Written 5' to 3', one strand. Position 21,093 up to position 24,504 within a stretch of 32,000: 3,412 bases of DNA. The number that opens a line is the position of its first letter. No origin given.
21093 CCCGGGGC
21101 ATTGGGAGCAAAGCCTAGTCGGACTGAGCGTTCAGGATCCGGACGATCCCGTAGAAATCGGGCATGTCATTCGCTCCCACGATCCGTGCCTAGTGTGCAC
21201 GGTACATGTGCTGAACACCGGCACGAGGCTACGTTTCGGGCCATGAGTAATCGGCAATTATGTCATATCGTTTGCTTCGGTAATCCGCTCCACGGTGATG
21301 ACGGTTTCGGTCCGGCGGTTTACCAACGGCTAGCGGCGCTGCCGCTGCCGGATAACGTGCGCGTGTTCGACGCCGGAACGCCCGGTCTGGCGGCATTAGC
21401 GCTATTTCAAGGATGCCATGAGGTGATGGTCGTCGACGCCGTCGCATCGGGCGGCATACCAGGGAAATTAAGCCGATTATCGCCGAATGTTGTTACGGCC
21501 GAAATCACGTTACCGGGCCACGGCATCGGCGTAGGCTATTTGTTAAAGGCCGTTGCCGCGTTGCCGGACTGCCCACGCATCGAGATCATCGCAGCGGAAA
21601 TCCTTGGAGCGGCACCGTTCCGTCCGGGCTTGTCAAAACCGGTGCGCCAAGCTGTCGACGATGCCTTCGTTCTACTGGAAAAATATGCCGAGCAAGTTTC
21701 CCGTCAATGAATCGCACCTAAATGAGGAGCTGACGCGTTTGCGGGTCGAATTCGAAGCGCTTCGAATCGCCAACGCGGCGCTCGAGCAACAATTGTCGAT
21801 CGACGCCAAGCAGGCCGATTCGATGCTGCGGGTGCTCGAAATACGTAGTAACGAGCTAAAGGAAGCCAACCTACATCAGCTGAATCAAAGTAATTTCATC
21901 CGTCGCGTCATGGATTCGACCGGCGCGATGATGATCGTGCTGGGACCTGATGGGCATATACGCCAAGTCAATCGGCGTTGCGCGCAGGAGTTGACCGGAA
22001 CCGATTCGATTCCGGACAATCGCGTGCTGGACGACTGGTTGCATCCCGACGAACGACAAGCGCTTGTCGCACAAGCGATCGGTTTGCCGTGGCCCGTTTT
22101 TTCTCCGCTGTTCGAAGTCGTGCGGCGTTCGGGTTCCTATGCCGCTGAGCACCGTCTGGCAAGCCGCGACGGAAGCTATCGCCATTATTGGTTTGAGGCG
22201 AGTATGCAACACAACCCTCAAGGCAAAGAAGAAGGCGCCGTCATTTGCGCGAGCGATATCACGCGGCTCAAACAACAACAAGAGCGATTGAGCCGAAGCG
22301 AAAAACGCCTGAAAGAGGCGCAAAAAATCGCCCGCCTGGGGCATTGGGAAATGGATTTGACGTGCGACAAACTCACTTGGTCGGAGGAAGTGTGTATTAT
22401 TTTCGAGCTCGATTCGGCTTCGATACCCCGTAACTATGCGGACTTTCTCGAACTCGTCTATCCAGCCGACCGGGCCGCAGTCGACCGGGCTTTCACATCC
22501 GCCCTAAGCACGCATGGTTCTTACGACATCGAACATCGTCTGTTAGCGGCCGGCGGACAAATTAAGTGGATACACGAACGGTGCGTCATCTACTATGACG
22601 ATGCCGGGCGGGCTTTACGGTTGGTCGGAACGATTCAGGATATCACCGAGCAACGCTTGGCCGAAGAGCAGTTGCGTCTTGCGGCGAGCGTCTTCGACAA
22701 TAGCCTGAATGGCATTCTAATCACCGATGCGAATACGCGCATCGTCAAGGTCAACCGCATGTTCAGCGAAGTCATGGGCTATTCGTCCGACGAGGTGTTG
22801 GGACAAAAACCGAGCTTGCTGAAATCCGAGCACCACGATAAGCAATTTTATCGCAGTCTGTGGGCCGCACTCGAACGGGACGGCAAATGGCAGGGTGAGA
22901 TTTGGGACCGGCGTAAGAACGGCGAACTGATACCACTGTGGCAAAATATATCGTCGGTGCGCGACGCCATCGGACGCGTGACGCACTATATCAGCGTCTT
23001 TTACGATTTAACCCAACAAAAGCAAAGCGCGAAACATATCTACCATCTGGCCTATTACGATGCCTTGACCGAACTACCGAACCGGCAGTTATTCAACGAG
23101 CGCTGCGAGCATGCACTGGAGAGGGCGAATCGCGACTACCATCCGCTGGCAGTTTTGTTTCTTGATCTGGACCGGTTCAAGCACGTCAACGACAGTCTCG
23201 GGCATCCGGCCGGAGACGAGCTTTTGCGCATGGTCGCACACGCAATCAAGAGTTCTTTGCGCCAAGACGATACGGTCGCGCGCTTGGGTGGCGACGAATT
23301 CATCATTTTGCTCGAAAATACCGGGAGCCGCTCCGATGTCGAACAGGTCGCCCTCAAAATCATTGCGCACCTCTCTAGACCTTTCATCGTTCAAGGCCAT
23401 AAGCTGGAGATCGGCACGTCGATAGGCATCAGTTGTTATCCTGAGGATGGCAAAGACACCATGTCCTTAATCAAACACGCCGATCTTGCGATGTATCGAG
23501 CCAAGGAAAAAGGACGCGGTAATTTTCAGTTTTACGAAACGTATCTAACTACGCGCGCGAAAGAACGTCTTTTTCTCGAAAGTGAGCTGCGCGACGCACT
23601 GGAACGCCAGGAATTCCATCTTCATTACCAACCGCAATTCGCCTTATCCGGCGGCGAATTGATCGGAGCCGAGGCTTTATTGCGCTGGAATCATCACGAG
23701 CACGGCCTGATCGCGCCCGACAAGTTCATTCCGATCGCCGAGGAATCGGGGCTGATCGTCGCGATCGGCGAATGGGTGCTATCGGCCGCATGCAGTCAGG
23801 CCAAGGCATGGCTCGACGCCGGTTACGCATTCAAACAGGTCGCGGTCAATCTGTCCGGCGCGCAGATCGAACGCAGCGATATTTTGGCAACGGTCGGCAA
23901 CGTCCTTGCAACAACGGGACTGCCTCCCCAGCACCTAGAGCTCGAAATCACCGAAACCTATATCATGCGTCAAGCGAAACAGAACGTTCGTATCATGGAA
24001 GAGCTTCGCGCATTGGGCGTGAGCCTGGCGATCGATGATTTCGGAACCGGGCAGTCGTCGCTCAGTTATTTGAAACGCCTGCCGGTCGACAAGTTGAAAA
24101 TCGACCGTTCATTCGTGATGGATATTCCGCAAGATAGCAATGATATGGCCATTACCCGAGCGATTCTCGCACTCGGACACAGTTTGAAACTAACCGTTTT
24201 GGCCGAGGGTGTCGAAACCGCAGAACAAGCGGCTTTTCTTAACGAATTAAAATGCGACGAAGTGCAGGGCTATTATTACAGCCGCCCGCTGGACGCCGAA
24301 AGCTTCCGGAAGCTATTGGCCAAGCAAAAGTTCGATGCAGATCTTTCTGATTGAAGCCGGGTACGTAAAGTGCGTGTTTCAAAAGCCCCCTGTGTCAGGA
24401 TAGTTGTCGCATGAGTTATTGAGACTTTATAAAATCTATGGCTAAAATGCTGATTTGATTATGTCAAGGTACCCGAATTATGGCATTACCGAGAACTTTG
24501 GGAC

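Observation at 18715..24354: Tat-less [NiFe]-hydrogenase operon ending in a PAS-GGDEF-EAL gene: candidate H2 to c-di-GMP sensing module (group 2c-like)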

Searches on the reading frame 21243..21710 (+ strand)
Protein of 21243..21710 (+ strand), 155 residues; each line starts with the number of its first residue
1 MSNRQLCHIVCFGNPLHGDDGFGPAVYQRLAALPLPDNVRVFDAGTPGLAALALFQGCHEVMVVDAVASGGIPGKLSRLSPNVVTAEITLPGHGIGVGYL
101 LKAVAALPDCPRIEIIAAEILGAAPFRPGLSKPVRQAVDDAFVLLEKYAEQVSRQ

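Call 6: search_protein_families(library=pfam, proteins=[window:21243-21710:+])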
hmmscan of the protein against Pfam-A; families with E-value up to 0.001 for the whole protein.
window:21243-21710:+ (155 aa): 1 family
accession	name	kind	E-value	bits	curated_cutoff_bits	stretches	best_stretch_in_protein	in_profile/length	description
PF01750.23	HycI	-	2e-14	54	23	1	29-143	6-125/130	Hydrogenase maturation protease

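Call 7: search_protein_families(library=ncbifam, proteins=[window:21243-21710:+])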
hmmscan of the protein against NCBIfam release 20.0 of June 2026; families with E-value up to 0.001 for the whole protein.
window:21243-21710:+ (155 aa): 7 families
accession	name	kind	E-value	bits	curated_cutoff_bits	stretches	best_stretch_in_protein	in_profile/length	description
TIGR00072.1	hydrog_prot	superfamily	3.6e-29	101.6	47.45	1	9-146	2-142/145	hydrogenase maturation protease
TIGR00130.1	frhD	equivalog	1.2e-15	57.9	134.95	1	9-148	7-150/153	coenzyme F420-reducing hydrogenase, FrhD protein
TIGR00140.1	hupD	subfamily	4.3e-13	49.5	151.8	1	9-142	3-140/151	HyaD/HybD family hydrogenase maturation endopeptidase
NF045519.1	NiFeSe_H2_mat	exception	7.6e-09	35.6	190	1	9-140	5-138/152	NiFeSe hydrogenase maturation protease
TIGR00142.1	hycI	equivalog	3.1e-08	33.5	119.1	1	9-151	3-144/146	hydrogenase maturation peptidase HycI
NF007616.0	PRK10264.1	equivalog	6.3e-08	32.5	261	1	5-85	4-85/195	hydrogenase 1 maturation protease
NF007777.0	PRK10466.1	equivalog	2e-06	27.6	190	1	9-142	5-142/164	HyaD/HybD family hydrogenase maturation endopeptidase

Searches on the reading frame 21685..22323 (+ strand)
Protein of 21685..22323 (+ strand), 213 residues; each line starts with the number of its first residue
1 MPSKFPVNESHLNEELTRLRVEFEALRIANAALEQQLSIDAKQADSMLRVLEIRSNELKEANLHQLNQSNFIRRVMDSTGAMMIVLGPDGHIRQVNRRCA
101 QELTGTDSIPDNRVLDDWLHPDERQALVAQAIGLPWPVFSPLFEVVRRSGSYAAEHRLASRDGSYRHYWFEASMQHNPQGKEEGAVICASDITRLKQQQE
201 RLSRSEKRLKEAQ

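Call 47: find_homologous_proteins(query=window:21685-22323:+, max_evalue=0.001)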
Query seq(213 aa): 288 candidates shared short words with the query, none scored E <= 0.001.

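Call 58: search_protein_representatives(protein=window:21685-22323:+)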
Query: 213 residues. Proteins with E-value up to 0.001 (for the whole library): 1933; up to 1e-10: 113; up to 1e-30: 27. The best 150 are listed.
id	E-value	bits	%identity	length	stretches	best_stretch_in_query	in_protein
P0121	2.5e-73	262.6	61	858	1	7-206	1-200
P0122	5.0e-59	215.9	58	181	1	9-187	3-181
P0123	2.4e-58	213.7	51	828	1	12-213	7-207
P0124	2.4e-57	210.4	55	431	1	13-213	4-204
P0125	1.7e-54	201.2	50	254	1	14-213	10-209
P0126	9.9e-52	192.1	40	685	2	13-212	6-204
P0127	2.7e-50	187.5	43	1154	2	14-206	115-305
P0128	2.8e-50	187.4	50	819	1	14-211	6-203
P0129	2.3e-49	184.4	49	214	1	13-213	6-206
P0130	2.3e-48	181.1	48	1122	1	14-213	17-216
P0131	1.4e-47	178.6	48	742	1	15-210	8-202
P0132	9.5e-46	172.6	49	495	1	19-212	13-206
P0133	3.9e-43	164.1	47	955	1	12-209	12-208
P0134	1.3e-41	159.1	43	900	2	14-212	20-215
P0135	3.7e-41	157.6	46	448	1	12-210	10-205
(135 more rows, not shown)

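Call 65: find_related_loci(query=A4, collection=metagenome_contigs, flank=6000)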
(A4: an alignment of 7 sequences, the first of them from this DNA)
Query A4 (201 aa) in metagenome_contigs; peptide patterns used: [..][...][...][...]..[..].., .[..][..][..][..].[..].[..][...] (x = any residue, [..] = any of these).
351 stretches matched a pattern; 11 encode a relative of the query (tblastn E <= 1e-3); 11 distinct loci.
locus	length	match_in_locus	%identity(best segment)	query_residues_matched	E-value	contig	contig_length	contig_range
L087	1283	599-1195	65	3-201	3e-93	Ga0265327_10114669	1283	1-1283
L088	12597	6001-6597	64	3-201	2e-83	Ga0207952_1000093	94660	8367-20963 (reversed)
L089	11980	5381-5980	63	2-201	9e-83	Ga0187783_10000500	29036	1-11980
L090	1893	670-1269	62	2-201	4e-86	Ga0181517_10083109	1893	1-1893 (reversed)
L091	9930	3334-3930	61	3-201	6e-80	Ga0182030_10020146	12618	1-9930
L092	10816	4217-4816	50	1-200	2e-56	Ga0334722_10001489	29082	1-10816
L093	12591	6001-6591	48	3-200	4e-52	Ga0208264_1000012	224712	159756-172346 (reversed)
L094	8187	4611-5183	48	7-198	6e-52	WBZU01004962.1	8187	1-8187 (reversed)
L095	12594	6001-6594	46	1-201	3e-51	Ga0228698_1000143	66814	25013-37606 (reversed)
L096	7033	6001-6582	39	7-200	2e-41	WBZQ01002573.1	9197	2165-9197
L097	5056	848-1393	38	3-184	7e-34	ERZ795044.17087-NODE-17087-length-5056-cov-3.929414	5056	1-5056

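Call 76: search_protein_families(library=pfam, proteins=[L096:4198-5793:+, L096:2778-4010:-, L096:1985-2806:-], max_evalue=0.0001)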
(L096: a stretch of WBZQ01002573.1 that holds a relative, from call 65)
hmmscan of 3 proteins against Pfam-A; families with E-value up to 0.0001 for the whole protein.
L096:4198-5793:+ (531 aa): 0 families

L096:2778-4010:- (410 aa): 2 families
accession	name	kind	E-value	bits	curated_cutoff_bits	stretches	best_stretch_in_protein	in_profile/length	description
PF00246.29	Peptidase_M14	-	1.2e-13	51.8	21.6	1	103-335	26-260/286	Zinc carboxypeptidase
PF10994.13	DUF2817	-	6.2e-05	23.1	23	0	112-194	43-117/341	Protein of unknown function (DUF2817)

L096:1985-2806:- (273 aa): 2 families
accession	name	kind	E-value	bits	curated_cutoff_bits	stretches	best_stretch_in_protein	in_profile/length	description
PF12146.15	Hydrolase_4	-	3.2e-11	43.4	27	1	70-245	67-236/239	Serine aminopeptidase, S33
PF00561.26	Abhydrolase_1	-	5.5e-11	43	25.8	1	85-248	72-245/245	alpha/beta hydrolase fold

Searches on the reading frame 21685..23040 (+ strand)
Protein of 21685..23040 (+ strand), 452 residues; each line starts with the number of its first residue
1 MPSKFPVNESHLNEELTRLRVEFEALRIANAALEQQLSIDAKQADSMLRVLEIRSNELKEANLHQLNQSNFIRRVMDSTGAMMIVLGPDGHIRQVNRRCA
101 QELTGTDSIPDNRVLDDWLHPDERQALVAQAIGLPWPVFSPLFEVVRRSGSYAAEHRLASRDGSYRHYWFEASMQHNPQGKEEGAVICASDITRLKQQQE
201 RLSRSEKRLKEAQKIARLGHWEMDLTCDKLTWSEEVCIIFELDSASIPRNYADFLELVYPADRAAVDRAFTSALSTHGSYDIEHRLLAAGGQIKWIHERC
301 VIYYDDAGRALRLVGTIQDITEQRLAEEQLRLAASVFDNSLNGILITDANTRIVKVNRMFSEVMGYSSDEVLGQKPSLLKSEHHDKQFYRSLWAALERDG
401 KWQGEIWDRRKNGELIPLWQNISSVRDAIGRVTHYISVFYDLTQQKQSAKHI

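Call 49: search_solved_structures(query=window:21685-23040:+, max_evalue=0.01)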
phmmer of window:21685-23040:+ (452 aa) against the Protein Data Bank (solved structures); distinct sequences matched with E-value up to 0.01: 63 (the best 60 are shown).
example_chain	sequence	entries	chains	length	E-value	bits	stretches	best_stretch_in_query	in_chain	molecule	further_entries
3ewk_A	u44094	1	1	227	1.3e-27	99.9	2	345-447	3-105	Sensor protein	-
6ph4_A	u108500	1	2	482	2.8e-16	62.5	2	202-342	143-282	Blue-light-activated histidine kinase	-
6ph3_A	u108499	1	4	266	2.8e-15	59.2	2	201-324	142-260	Blue-light-activated histidine kinase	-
6pps_A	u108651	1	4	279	3.4e-15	58.9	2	201-324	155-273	Blue-light-activated histidine kinase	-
8js5_A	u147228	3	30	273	1.5e-13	53.6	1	218-448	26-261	Sensor protein FixL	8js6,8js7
3mr0_A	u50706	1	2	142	2.8e-13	52.6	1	201-333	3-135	Sensory box histidine kinase/response regulator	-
3nja_A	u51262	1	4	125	4.4e-13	52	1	205-324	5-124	Probable GGDEF family protein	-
2gj3_A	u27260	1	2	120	1.7e-11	46.8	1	342-443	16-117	Nitrogen fixation regulatory protein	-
9qq6_A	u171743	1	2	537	1.1e-10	44.1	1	339-444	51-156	histidine kinase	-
8pky_A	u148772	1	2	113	1.3e-09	40.6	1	342-444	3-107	histidine kinase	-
6ywq_A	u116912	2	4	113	1.3e-09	40.6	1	342-444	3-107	Multi-sensor hybrid histidine kinase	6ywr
6ywh_A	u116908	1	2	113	2.4e-09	39.7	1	342-444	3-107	Multi-sensor hybrid histidine kinase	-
6y7u_A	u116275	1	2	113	2.4e-09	39.7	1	342-444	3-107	Multi-sensor hybrid histidine kinase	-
9u5n_A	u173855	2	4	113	2.4e-09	39.7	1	342-444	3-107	histidine kinase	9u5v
6rhf_A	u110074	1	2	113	2.4e-09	39.7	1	342-444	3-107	Multi-sensor hybrid histidine kinase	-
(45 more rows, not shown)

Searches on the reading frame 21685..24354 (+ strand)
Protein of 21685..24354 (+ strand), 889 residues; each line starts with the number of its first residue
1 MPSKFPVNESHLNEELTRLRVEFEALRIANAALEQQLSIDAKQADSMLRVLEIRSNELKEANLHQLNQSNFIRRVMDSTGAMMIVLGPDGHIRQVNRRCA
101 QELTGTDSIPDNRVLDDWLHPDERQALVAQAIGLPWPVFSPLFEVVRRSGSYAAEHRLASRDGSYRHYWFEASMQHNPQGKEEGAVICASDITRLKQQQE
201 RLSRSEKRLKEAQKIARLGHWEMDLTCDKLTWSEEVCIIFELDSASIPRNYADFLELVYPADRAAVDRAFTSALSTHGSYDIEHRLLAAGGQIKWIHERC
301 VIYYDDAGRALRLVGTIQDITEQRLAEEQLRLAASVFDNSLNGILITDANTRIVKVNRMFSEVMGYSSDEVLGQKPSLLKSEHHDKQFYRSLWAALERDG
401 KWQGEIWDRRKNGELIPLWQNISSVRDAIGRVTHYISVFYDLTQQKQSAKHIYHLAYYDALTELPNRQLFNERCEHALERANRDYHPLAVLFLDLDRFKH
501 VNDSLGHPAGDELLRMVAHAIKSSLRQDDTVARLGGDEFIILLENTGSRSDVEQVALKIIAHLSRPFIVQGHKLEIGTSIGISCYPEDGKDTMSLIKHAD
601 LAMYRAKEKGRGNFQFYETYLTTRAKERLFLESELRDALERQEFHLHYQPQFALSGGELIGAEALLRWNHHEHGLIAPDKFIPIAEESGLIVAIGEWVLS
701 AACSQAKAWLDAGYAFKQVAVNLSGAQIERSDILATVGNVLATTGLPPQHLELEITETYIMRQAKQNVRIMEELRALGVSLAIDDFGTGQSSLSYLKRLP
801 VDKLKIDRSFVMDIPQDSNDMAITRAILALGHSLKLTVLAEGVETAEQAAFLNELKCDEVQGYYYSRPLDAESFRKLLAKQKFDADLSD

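Call 6: search_protein_families(library=pfam, proteins=[window:21685-24354:+])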
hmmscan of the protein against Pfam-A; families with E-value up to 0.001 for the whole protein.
window:21685-24354:+ (889 aa): 7 families
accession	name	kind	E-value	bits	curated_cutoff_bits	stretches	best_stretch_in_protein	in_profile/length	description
PF00563.25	EAL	-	3.4e-78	262.7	31.3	1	634-868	3-236/236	EAL domain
PF00990.26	GGDEF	-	7.4e-54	182.3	23.8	1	456-612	1-160/161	Diguanylate cyclase, GGDEF domain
PF08447.18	PAS_3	-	2.5e-32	111.4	25.6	2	230-317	2-89/89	PAS fold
PF08448.16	PAS_4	-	6.6e-20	71.8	23.1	2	337-446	1-109/110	PAS fold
PF00989.32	PAS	-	1.6e-19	70.4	22.6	1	336-441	6-112/113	PAS fold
PF13426.13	PAS_9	-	2.5e-18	66.7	27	1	342-444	2-103/103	PAS domain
PF13188.13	PAS_8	-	3.2e-11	43.1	21.8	1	335-375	5-42/65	PAS domain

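Call 7: search_protein_families(library=ncbifam, proteins=[window:21685-24354:+])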
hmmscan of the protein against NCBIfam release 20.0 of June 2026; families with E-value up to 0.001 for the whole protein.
window:21685-24354:+ (889 aa): 44 families (the best 25 are shown)
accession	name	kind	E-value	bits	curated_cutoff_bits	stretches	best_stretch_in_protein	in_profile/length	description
NF045675.1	PhdiestaseDibA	equivalog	1.7e-219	730.3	980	1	293-874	42-621/623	phosphodiesterase DibA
NF007474.0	PRK10060.1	equivalog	1.4e-140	469.6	782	1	341-882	121-658/663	cyclic di-GMP phosphodiesterase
NF053781.1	cdiGMPphdstlr2612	equivalog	6.4e-136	454.7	1600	1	36-880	423-1267/1268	Tlr1612 family c-di-GMP phosphodiesterase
NF008467.0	PRK11359.1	equivalog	3.5e-123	412.3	857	2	445-875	365-789/800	oxygen-sensing cyclic-di-GMP phosphodiesterase DosP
NF052458.1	PhdiestGepA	equivalog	3.1e-111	373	1200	1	432-872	400-835/840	phosphodiesterase GepA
NF007298.0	PRK09776.1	equivalog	6.9e-111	371.9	1135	1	150-869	372-1097/1111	diguanylate cyclase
NF008807.1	PRK11829.1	equivalog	3.5e-84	283.2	733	1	454-875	240-659/670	biofilm formation regulator HmsP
NF007839.0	PRK10551.1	equivalog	1.2e-51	175.9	461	1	632-882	265-514/518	cyclic di-GMP phosphodiesterase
NF007423.1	PRK09966.1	equivalog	1.3e-51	175.7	325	1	444-607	227-390/390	diguanylate cyclase DgcN/YfiN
NF052596.1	RR_EAL_PvrR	equivalog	1e-49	169.3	580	1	628-882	140-393/398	response regulator cyclic di-GMP phosphodiesterase PvrR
TIGR00254.1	GGDEF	domain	2.4e-46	157.5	37.4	1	454-615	3-165/168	diguanylate cyclase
NF052573.1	HisKinEspAMyxo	equivalog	1.1e-39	136.2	1400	1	192-451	116-374/755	serine histidine kinase EspA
NF045673.1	c-di-GMPRcptLapD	equivalog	1.3e-39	136.1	1020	1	444-868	224-644/647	cyclic di-GMP receptor LapD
NF038266.1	diguan_SiaD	equivalog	2e-38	132.2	290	1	448-612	86-250/252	biofilm regulation diguanylate cyclase SiaD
NF007135.0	PRK09581.1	equivalog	4.6e-38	131.2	474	1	446-612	282-450/457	PleD family two-component system response regulator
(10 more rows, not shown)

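Call 60: search_protein_families(library=pfam, alignment_id=A2, max_evalue=0.00001)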
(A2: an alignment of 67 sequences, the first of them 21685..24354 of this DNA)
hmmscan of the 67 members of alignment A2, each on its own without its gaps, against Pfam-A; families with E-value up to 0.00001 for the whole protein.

A. member 1, window:21685-24354:+ (889 aa): 7 families
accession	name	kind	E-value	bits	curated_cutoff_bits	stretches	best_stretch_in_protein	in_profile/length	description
PF00563.25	EAL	-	3.4e-78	262.7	31.3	1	634-868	3-236/236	EAL domain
PF00990.26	GGDEF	-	7.4e-54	182.3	23.8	1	456-612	1-160/161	Diguanylate cyclase, GGDEF domain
PF08447.18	PAS_3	-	2.5e-32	111.4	25.6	2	230-317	2-89/89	PAS fold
PF08448.16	PAS_4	-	6.6e-20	71.8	23.1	1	337-446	1-109/110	PAS fold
PF00989.32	PAS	-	1.6e-19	70.4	22.6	1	336-441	6-112/113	PAS fold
PF13426.13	PAS_9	-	2.5e-18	66.7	27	1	342-444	2-103/103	PAS domain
PF13188.13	PAS_8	-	3.2e-11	43.1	21.8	1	335-375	5-42/65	PAS domain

B. families by the number of members that match (of 67 scanned): 22 families
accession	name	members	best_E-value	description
PF08448.16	PAS_4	52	1.6e-66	PAS fold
PF00989.32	PAS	47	4.9e-76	PAS fold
PF13426.13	PAS_9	44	2.3e-79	PAS domain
PF02518.31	HATPase_c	42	1.8e-31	Histidine kinase-, DNA gyrase B-, and HSP90-like ATPase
PF13188.13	PAS_8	36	7e-56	PAS domain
PF00512.31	HisKA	33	9.4e-23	His Kinase A (phospho-acceptor) domain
PF08447.18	PAS_3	31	3.5e-42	PAS fold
PF00072.30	Response_reg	24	6.4e-54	Response regulator receiver domain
PF01627.28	Hpt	17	3.6e-13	Hpt domain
PF00355.32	Rieske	17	3.4e-08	Rieske [2Fe-2S] domain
PF00990.26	GGDEF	12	7.4e-54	Diguanylate cyclase, GGDEF domain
PF00563.25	EAL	11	3.4e-78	EAL domain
PF12860.13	PAS_7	10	1.6e-43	PAS fold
PF24820.1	Diguanyl_cycl_sensor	8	3.8e-13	Diguanylate cyclase-like sensor domain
PF07228.17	SpoIIE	4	4e-33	Stage II sporulation protein E (SpoIIE)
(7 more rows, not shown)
